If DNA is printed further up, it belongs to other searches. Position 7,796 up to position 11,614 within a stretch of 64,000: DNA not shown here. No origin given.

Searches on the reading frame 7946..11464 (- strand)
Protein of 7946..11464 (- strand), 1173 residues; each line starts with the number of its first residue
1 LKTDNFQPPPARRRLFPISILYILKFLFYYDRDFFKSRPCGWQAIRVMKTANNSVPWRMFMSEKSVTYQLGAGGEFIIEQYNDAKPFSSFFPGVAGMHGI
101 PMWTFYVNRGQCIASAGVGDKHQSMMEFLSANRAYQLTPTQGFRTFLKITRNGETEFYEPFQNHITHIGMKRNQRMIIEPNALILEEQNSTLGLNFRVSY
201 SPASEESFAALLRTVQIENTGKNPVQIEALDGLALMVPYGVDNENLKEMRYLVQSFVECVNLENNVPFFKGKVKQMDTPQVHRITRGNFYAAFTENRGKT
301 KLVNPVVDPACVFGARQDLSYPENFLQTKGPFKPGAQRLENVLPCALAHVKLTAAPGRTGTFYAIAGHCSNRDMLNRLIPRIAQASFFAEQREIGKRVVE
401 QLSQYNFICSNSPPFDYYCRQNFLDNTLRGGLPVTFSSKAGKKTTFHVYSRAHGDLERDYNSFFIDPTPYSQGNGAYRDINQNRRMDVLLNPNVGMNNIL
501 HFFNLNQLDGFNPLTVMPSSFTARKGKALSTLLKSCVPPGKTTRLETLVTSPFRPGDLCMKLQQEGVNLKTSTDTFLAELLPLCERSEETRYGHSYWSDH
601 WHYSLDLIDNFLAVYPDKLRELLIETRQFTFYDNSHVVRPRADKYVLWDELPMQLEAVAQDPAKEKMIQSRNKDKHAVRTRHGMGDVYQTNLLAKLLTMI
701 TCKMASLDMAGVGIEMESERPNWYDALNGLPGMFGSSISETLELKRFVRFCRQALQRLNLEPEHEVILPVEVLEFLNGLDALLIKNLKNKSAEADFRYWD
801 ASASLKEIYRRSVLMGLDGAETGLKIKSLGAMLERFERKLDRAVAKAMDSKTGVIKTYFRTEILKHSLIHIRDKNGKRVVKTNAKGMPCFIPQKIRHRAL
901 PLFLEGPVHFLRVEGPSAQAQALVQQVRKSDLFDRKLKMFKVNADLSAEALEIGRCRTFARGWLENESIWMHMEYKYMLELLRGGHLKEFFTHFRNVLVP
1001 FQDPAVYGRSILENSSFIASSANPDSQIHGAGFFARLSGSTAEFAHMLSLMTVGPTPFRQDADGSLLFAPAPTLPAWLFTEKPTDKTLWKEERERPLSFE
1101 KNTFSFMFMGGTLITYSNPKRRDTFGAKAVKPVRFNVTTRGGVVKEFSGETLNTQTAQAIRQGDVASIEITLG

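Call 56: search_protein_families(library=pfam, proteins=[window:7946-11464:-], max_evalue=0.001)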
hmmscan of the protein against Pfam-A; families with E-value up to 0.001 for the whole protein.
window:7946-11464:- (1173 aa): 0 families

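Call 60: find_homologous_proteins(query=window:7946-11320:-, max_evalue=1e-20)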
Query window:7946-11320:- (1125 aa): 2548 proteins with E <= 1e-20 among 8000 candidates; the best 120 are listed.
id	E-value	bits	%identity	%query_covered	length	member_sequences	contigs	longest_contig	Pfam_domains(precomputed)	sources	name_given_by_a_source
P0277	0.0e+0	2586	100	99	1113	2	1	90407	-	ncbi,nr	ncbi:MAG: hypothetical protein PHP44_00070 [Kiritimatiellae bacterium]|nr:hypothetical protein [Kiri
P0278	0.0e+0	2322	88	100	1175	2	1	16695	-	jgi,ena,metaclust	metaclust:\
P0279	0.0e+0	1927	74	99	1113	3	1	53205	-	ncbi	-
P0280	0.0e+0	1362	53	98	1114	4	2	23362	-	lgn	-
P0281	0.0e+0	1323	53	98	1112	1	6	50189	-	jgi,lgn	jgi:hypothetical protein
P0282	0.0e+0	1307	53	99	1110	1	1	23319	-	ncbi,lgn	-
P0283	0.0e+0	1304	52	99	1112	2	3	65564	-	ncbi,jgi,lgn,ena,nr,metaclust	ncbi:MAG TPA: hypothetical protein DCZ95_18665 [Verrucomicrobia bacterium]|nr:MAG: hypothetical prot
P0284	0.0e+0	1292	52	98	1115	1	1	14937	-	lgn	-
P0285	0.0e+0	1289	53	99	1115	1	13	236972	-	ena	-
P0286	0.0e+0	1287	52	99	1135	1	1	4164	-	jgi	-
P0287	0.0e+0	1285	52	98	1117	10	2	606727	-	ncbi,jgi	jgi:hypothetical protein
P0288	0.0e+0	1285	51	99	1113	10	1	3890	-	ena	-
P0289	0.0e+0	1285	53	98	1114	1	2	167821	-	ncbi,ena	-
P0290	0.0e+0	1280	51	99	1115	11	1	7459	-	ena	-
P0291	0.0e+0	1279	51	99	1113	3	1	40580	-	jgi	-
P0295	0.0e+0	1269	51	98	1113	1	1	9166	-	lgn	-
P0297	0.0e+0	1262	51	98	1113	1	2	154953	-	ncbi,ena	-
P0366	0.0e+0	1162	48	98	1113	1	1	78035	-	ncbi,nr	ncbi:MAG: hypothetical protein K9M99_00375 [Candidatus Cloacimonetes bacterium]|nr:hypothetical prot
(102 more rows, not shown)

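Call 61: find_encoding_contigs(protein=P0277, flank=6000, max_places=2)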
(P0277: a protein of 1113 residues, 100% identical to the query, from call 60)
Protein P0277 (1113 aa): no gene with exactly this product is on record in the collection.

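Call 62: find_encoding_contigs(protein=P0283, flank=8000, max_places=2)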
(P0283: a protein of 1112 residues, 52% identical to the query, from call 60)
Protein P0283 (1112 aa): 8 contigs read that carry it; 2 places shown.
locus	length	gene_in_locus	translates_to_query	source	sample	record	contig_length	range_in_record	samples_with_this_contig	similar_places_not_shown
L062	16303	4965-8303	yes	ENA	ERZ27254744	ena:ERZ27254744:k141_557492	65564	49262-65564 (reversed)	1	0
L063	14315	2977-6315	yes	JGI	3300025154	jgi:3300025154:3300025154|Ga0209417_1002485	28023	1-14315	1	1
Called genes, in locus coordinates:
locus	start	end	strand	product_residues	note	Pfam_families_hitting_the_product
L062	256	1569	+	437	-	-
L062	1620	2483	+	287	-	PF00106:adh_short, PF08659:KR, PF13561:adh_short_C2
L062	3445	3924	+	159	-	-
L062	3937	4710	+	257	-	PF03372:Exo_endo_phos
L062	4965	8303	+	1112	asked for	-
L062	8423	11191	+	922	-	PF01301:Glyco_hydro_35, PF02449:Glyco_hydro_42 (weak), PF10435:BetaGal_dom2 (weak), PF21467:BetaGal_gal-bd (faint), PF13364:BetaGal_ABD2 (weak)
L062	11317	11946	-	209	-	-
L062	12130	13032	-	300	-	PF00165:HTH_AraC, PF12833:HTH_18, PF06445:GyrI-like, PF14526:Cass2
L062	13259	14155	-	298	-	PF01435:Peptidase_M48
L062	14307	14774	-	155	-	PF01797:Y1_Tnp (weak)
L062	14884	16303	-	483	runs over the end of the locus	PF02347:GDC-P (weak), PF00266:Aminotran_5, PF21478:GcvP2_C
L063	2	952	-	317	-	?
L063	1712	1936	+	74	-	-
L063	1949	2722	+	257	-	PF03372:Exo_endo_phos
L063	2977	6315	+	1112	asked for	-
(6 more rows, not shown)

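Call 63: find_encoding_contigs(protein=P0287, flank=8000, max_places=2)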
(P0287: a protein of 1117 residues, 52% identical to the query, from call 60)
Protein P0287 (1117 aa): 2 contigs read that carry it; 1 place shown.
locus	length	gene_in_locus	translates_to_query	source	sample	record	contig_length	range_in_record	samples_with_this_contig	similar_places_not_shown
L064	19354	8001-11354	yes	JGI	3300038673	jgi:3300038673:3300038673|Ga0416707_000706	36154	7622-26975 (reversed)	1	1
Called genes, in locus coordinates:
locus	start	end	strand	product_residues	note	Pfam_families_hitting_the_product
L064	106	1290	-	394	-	-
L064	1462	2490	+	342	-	PF03372:Exo_endo_phos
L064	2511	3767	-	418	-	PF07228:SpoIIE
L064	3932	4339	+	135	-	PF00072:Response_reg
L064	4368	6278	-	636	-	PF01134:GIDA, PF07992:Pyr_redox_2, PF12831:FAD_oxidored, PF01134:GIDA, PF21680:GIDA_C_1st, PF13932:SAM_GIDA_C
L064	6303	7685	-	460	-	PF10396:TrmE_N, PF12631:MnmE_helical, PF00350:Dynamin_N (faint), PF01926:MMR_HSR1, PF02421:FeoB_N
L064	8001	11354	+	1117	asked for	-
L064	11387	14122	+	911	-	PF01301:Glyco_hydro_35, PF02449:Glyco_hydro_42, PF21467:BetaGal_gal-bd (faint)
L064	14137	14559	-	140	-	PF01894:YjbQ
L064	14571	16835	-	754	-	PF13185:GAF_2, PF01590:GAF, PF13492:GAF_3, PF05524:PEP-utilisers_N, PF00391:PEP-utilizers, PF02896:PEP-utilizers_C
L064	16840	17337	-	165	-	PF00300:His_Phos_1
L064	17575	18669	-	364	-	PF00712:DNA_pol3_beta, PF02767:DNA_pol3_beta_2, PF02768:DNA_pol3_beta_3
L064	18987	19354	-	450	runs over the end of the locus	PF11638:DnaA_N, PF01695:IstB_IS21, PF00308:Bac_DnaA, PF00004:AAA, PF08299:Bac_DnaA_C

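Call 70: search_protein_families(library=padloc, proteins=[window:7946-11284:-], max_evalue=0.00001)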
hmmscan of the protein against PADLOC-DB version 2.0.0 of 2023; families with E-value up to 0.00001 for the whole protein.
window:7946-11284:- (1113 aa): 0 families
